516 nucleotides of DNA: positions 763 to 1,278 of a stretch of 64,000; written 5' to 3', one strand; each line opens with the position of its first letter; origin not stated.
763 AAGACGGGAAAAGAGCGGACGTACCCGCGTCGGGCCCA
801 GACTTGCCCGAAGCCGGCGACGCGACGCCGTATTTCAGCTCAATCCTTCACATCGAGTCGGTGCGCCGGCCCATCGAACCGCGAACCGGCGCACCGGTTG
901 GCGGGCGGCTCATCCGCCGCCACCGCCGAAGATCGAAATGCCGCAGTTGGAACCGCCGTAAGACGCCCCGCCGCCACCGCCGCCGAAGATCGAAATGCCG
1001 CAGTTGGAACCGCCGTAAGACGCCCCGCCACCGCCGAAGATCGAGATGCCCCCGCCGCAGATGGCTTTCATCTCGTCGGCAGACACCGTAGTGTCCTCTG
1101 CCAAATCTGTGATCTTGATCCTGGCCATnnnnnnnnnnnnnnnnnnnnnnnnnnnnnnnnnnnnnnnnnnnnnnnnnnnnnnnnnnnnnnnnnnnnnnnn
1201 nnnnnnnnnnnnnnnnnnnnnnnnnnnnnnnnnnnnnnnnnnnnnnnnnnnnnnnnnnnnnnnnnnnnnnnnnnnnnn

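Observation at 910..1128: Precursor with textbook double-glycine leader and a 48%-glycine, 2.5x tandem-repeat core kept nearly identical at DNA level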

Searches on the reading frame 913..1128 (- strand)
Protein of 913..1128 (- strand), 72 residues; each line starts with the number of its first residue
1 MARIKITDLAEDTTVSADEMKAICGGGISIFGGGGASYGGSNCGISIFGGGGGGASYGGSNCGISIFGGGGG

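Call 10: search_protein_families(library=ncbifam, max_evalue=1, proteins=[window:913-1128:-])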
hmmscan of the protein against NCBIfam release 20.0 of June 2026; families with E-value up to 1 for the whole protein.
seq(72 aa): 0 families

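Call 11: search_protein_families(library=pfam, max_evalue=0.1, proteins=[window:913-1128:-])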
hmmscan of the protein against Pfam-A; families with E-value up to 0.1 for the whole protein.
seq(72 aa): 0 families

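Call 12: find_encoding_contigs(protein=window:913-1128:-, flank=10000, max_places=10)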
Protein seq(72 aa) (72 aa): no gene with exactly this product is on record in the collection.

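Call 13: find_homologous_proteins(query=window:913-1128:-, max_evalue=10)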
Query seq(72 aa) (72 aa): 5 proteins with E <= 10 among 6146 candidates.
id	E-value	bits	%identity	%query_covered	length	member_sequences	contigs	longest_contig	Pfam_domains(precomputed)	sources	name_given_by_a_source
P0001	9.0e-16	75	76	69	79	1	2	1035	-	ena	-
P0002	2.4e-13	67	48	97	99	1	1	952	-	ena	-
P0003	9.8e-10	56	43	99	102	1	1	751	-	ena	-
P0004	1.7e-2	33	49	99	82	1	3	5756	-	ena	-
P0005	2.2e-1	29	41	67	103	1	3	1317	-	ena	-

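Call 15: find_encoding_contigs(protein=P0004, flank=10000, max_places=6)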
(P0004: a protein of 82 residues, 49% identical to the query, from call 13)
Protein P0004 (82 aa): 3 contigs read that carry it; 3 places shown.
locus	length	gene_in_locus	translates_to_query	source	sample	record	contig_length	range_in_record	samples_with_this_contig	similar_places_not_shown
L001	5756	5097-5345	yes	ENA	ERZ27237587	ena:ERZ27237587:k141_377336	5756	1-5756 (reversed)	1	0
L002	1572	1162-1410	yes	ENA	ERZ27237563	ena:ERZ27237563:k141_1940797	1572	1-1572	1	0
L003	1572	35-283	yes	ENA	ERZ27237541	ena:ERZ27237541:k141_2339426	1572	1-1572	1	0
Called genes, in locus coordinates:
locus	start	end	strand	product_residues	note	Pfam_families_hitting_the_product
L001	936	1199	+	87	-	PF04014:MazE_antitoxin (faint)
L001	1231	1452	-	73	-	-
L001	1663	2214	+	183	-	PF00239:Resolvase, PF02796:HTH_7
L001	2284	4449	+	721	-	PF13700:DUF4158, PF01526:DDE_Tnp_Tn3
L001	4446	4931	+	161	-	PF01526:DDE_Tnp_Tn3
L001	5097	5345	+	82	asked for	-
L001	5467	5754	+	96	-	?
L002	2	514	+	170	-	?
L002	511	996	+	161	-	PF01526:DDE_Tnp_Tn3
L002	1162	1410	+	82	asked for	-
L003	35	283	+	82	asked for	-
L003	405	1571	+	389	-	?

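Call 18: find_encoding_contigs(protein=P0001, flank=10000)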
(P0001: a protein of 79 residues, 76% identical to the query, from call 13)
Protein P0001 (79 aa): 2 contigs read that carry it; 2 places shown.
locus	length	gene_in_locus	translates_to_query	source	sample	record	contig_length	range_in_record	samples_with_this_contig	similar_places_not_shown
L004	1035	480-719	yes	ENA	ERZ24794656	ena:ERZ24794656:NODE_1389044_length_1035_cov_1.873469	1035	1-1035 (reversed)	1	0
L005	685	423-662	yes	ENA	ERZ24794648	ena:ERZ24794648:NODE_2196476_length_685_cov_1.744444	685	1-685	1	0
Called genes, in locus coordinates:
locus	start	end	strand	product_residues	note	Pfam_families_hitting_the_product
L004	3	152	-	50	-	?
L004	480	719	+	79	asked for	-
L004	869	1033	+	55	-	?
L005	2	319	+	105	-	?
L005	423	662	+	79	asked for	-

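Call 19: find_encoding_contigs(protein=P0002, flank=10000)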
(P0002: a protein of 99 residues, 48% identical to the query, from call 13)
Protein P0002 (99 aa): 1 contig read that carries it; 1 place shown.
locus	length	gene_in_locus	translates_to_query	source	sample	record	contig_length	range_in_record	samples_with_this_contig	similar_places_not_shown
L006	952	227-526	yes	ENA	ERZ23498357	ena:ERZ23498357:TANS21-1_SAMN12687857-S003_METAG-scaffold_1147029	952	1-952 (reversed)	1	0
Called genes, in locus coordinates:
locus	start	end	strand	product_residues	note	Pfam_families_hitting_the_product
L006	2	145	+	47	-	?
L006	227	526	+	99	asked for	-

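Call 20: find_encoding_contigs(protein=P0003, flank=10000)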
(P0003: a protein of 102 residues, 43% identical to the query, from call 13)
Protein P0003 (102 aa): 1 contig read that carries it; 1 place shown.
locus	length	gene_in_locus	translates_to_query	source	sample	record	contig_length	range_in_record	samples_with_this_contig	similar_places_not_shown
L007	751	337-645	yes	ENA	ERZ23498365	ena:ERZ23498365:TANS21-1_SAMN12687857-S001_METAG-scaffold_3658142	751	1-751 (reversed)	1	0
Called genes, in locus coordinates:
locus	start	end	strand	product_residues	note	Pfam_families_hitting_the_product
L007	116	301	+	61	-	PF02604:PhdYeFM_antitox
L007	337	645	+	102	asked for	-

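Call 21: find_encoding_contigs(protein=P0005, flank=10000)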
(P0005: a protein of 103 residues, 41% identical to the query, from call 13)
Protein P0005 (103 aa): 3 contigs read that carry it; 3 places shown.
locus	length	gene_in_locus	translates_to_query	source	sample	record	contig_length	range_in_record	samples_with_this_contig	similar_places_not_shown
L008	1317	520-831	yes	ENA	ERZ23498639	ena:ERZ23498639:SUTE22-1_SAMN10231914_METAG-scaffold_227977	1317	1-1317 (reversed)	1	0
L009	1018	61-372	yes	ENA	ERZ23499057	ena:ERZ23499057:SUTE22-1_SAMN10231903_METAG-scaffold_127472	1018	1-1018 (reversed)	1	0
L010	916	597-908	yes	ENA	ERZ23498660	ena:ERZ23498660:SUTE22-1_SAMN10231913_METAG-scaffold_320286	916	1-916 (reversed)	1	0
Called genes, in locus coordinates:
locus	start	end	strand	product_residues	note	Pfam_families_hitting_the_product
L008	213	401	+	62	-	PF02604:PhdYeFM_antitox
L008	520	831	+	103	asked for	-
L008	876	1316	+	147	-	?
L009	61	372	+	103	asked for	-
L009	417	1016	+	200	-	?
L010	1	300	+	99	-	?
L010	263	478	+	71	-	PF02604:PhdYeFM_antitox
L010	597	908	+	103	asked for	-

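Call 25: search_protein_families(library=ncbifam, max_evalue=0.001, proteins=[L003:405-1571:+, L009:417-1016:+])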
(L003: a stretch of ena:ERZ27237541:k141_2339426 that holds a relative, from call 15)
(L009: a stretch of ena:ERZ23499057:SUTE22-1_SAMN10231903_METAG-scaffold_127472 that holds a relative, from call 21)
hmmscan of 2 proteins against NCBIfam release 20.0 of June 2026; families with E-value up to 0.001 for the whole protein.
L003:405-1571:+ (389 aa): 65 families (the best 25 are shown)
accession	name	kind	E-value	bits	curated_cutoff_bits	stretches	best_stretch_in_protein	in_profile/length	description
TIGR04053.2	TIGR04053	equivalog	6.4e-25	88.2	395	1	138-355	10-235/366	TIGR04053 family radical SAM/SPASM domain-containing protein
TIGR04055.1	rSAM_NirJ2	equivalog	1.3e-24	87.4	500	1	142-337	6-201/326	putative heme d1 biosynthesis radical SAM protein NirJ2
TIGR04545.1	rSAM_ahbD_hemeb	equivalog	1e-23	84.4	500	1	140-333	4-198/339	heme b synthase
TIGR04251.1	SCM_rSAM_ScmF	equivalog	1.1e-23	84.2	400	1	139-296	7-169/353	SynChlorMet cassette radical SAM/SPASM protein ScmF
TIGR04303.1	GeoRSP_rSAM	equivalog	9.6e-23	81.2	400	1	141-303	10-171/325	GeoRSP system radical SAM/SPASM protein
NF045574.1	sacti_mat_StsB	exception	2.1e-22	79.6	625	1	131-322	91-279/466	StsB family radical SAM/SPASM domain sactipeptide maturase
TIGR04054.1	rSAM_NirJ1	equivalog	1.8e-21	76.2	650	1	140-302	40-203/387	putative heme d1 biosynthesis radical SAM protein NirJ1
TIGR04051.1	rSAM_NirJ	equivalog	2.4e-21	76.1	515.45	1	141-300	7-167/354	heme d1 biosynthesis radical SAM protein NirJ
TIGR04250.1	SCM_rSAM_ScmE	equivalog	1.5e-19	70.1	400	1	137-293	4-162/358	SynChlorMet cassette radical SAM/SPASM protein ScmE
TIGR03913.1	rad_SAM_trio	equivalog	2.9e-19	68.8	591.75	1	140-282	23-165/477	GDL motif peptide-associated radical SAM/SPASM maturase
TIGR03977.1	rSAM_pair_HxsC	equivalog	8.1e-19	67.6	267.9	1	142-305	31-199/292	His-Xaa-Ser system radical SAM maturase HxsC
TIGR02109.1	PQQ_syn_pqqE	equivalog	1.9e-18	66.5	381.35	1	136-345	7-214/358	pyrroloquinoline quinone biosynthesis protein PqqE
TIGR04546.1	rSAM_ahbC_deAc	equivalog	2.6e-18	66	650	1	141-293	44-197/390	12,18-didecarboxysiroheme deacetylase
TIGR02666.1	moaA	equivalog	2.9e-18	66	284.05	1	138-303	12-187/336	GTP 3',8-cyclase MoaA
TIGR04347.1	pseudo_SAM_Halo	equivalog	3.5e-18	66.1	525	1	141-346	43-248/390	TIGR04347 family pseudo-SAM/SPASM protein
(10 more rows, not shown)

L009:417-1016:+ (200 aa): 27 families (the best 25 are shown)
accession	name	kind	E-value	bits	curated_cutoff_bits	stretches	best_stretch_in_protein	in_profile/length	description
TIGR03974.1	rSAM_six_Cys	equivalog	2.7e-13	49.6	425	1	73-197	44-168/451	thioether cross-link-forming SCIFF peptide maturase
TIGR04064.1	rSAM_nif11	equivalog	5e-13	48.6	518.7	1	103-197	56-148/459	nif11-like peptide radical SAM maturase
NF047865.1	rSAM_PapB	equivalog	5.7e-12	45.5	340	1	132-198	10-74/330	PapB family radical SAM/SPASM ranthipeptide maturase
NF040492.1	not_ScfB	exception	1.6e-10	40.5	855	1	91-197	63-166/450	ScfB-related radical SAM/SPASM orphan maturase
NF050038.1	rSAM_RiPP_GggB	equivalog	6.5e-10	38.6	650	1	110-193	27-108/398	streptosactin maturase GggB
TIGR03906.1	quino_hemo_SAM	equivalog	1.8e-08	33.4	453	1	89-196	60-164/467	quinohemoprotein amine dehydrogenase maturation protein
TIGR04068.1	rSAM_ocin_clost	equivalog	2.5e-08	33.3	500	1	58-196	20-156/462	Cys-rich peptide radical SAM maturase CcpM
NF038107.1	rSAM_NF038107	equivalog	4.4e-07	29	600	1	121-193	81-152/444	Cys-every-fifth radical SAM/SPASM peptide maturase CefB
TIGR03978.1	rSAM_paired_1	equivalog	8.7e-07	28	370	1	54-197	18-152/466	His-Xaa-Ser system radical SAM maturase HxsB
TIGR04463.1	rSAM_vs_C_rich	equivalog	1.1e-06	27.6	525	1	79-195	33-148/438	TIGR04463 family radical SAM/SPASM RiPP maturase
TIGR04280.1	geopep_mat_rSAM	hypoth_equivalog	4.1e-06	26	400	1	111-199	68-155/428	geopeptide radical SAM maturase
NF035951.1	rSAM_RumMC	equivalog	6.5e-06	25.1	720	1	29-196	27-183/510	RumMC family radical SAM sactipeptide maturase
TIGR04163.1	rSAM_cobopep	equivalog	8.2e-06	24.8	375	1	91-192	28-133/428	peptide-modifying radical SAM enzyme CbpB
NF038170.1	lachnocin_rSAM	equivalog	1.1e-05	24.5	550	1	117-196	68-148/440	lachnocin radical SAM maturase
NF041707.1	rSAM_YhhB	equivalog_domain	1.4e-05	24.2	445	1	128-190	5-70/369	cyclophane-forming radical SAM/SPASM peptide maturase YhhB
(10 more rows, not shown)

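Call 28: find_related_loci(query=A2, collection=genome_contigs, flank=10000)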
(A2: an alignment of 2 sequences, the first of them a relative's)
Query A2 (389 aa) in genome_contigs; peptide patterns used: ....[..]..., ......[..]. (x = any residue, [..] = any of these).
38 stretches matched a pattern, but none encodes a relative of the query by tblastn (E <= 1e-3).

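Call 36: search_protein_representatives(alignment_id=A1)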
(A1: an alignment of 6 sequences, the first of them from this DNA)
Query: 6 sequences, 93 profile positions. Proteins with E-value up to 0.001 (for the whole library): 371; up to 1e-10: 6; up to 1e-30: 3. The best 150 are listed.
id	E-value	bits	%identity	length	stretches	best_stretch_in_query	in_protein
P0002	1.1e-33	131.6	-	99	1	1-93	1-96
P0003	1.0e-31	125.3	-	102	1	1-93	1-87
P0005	9.4e-31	122.2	-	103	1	1-87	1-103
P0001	2.3e-24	101.7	-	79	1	2-93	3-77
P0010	1.5e-18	83.1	-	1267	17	37-83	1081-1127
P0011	1.3e-14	70.5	-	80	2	1-55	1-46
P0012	6.4e-09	52.2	-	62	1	1-46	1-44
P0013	2.7e-07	47.0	-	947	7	33-80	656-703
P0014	3.1e-07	46.8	-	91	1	1-72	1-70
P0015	3.6e-07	46.6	-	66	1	1-43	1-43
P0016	6.9e-07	45.7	-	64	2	1-28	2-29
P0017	7.8e-07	45.5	-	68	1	1-50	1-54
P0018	8.0e-07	45.5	-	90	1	1-36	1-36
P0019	9.7e-07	45.3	-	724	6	33-83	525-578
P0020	1.4e-06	44.7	-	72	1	1-47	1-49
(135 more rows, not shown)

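Call 50: search_solved_structures(query=L003:405-1571:+, max_evalue=0.001)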
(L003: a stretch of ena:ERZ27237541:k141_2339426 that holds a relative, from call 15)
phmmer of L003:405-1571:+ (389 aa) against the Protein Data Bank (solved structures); distinct sequences matched with E-value up to 0.001: 14.
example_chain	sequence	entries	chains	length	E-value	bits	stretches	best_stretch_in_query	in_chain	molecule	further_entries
7vob_C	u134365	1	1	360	4.3e-08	35.9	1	141-274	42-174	Cytosylglucuronate decarboxylase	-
7voc_C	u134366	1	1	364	4.4e-08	35.9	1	141-274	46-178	Cytosylglucuronate decarboxylase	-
6efn_A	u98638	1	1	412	6.3e-08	35.3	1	138-295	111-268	Sporulation killing factor maturation protein SkfB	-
6c8v_A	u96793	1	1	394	1.2e-06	31.1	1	133-274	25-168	Coenzyme PQQ synthesis protein E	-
9dgw_A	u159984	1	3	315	8.8e-06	28.3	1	139-256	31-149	Radical SAM core domain-containing protein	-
9dfw_A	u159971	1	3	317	9.2e-06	28.2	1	139-256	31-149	Radical SAM core domain-containing protein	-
6b4c_A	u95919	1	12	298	1.1e-05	28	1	141-256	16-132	Viperin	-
7n7i_A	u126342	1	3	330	1.1e-05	27.9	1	140-256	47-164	Viperin-like enzyme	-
9dfu_A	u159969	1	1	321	1.4e-05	27.6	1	137-244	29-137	Radical SAM core domain-containing protein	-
9dfn_A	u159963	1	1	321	2.1e-05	27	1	139-244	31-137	Radical SAM core domain-containing protein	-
8hzv_A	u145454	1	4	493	3.9e-05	26.2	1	145-268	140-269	Radical S-Adenosyl-L-methionine Enzyme DesII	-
8hzy_A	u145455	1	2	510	4.2e-05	26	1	145-268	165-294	DesII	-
7n7h_A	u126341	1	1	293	0.00072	22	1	140-225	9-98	VIPERIN-LIKE ENZYME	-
5wgg_A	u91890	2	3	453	0.00085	21.8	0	133-239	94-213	Radical SAM domain protein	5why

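Call 51: search_protein_families(library=pfam, max_evalue=1, proteins=[L003:405-1571:+, L009:417-1016:+])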
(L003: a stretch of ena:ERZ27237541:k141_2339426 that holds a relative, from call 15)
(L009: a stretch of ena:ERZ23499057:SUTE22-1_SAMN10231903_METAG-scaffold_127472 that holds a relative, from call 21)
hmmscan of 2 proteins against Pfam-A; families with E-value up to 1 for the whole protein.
L003:405-1571:+ (389 aa): 2 families
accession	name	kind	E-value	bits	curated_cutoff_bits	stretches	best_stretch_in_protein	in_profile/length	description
PF04055.27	Radical_SAM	-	2.9e-20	73.5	29.5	1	142-280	3-149/166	Radical SAM superfamily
PF13353.11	Fer4_12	-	0.021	15.6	22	1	144-228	13-106/137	4Fe-4S single cluster domain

L009:417-1016:+ (200 aa): 2 families
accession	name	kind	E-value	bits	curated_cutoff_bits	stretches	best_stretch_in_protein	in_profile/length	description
PF04055.27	Radical_SAM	-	1.4e-06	29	29.5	1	130-194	2-62/166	Radical SAM superfamily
PF13353.11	Fer4_12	-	1.4e-05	25.8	22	1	129-199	9-74/137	4Fe-4S single cluster domain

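Call 52: find_encoding_contigs(protein=P0011, flank=10000)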
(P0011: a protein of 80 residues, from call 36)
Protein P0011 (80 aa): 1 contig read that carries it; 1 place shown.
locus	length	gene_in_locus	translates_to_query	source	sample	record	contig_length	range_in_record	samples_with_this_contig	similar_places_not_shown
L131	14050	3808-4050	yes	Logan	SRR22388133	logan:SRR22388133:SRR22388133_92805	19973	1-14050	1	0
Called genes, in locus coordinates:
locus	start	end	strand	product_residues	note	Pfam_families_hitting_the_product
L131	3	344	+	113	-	?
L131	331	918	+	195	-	PF02545:Maf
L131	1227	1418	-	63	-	PF02604:PhdYeFM_antitox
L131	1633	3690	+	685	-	PF02310:B12-binding (weak), PF04055:Radical_SAM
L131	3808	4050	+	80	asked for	-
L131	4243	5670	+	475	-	PF04055:Radical_SAM, PF13353:Fer4_12 (faint), PF13186:SPASM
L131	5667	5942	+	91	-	-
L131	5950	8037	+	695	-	PF02310:B12-binding, PF04055:Radical_SAM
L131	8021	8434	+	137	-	-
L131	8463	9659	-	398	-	PF13424:TPR_12 (faint), PF13432:TPR_16 (weak), PF14559:TPR_19 (weak), PF00515:TPR_1 (weak), PF13489:Methyltransf_23, PF08241:Methyltransf_11, PF08242:Methyltransf_12, PF13649:Methyltransf_25, +6 more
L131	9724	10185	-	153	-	-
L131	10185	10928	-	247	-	PF13616:Rotamase_3 (weak), PF00639:Rotamase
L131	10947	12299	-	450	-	PF26002:Beta-barrel_AprE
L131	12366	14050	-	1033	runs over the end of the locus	PF00027:cNMP_binding, PF03412:Peptidase_C39, PF00664:ABC_membrane, PF00005:ABC_tran, PF02463:SMC_N (weak)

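Call 53: find_encoding_contigs(protein=P0012, flank=10000)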
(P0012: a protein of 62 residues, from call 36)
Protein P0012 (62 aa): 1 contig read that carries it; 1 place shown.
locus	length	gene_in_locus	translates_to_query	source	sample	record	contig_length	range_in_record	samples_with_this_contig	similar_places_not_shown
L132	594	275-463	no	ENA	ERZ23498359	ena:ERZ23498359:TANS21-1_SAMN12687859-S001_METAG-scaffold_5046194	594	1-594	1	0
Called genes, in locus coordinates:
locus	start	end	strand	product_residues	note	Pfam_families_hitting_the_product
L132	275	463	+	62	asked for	-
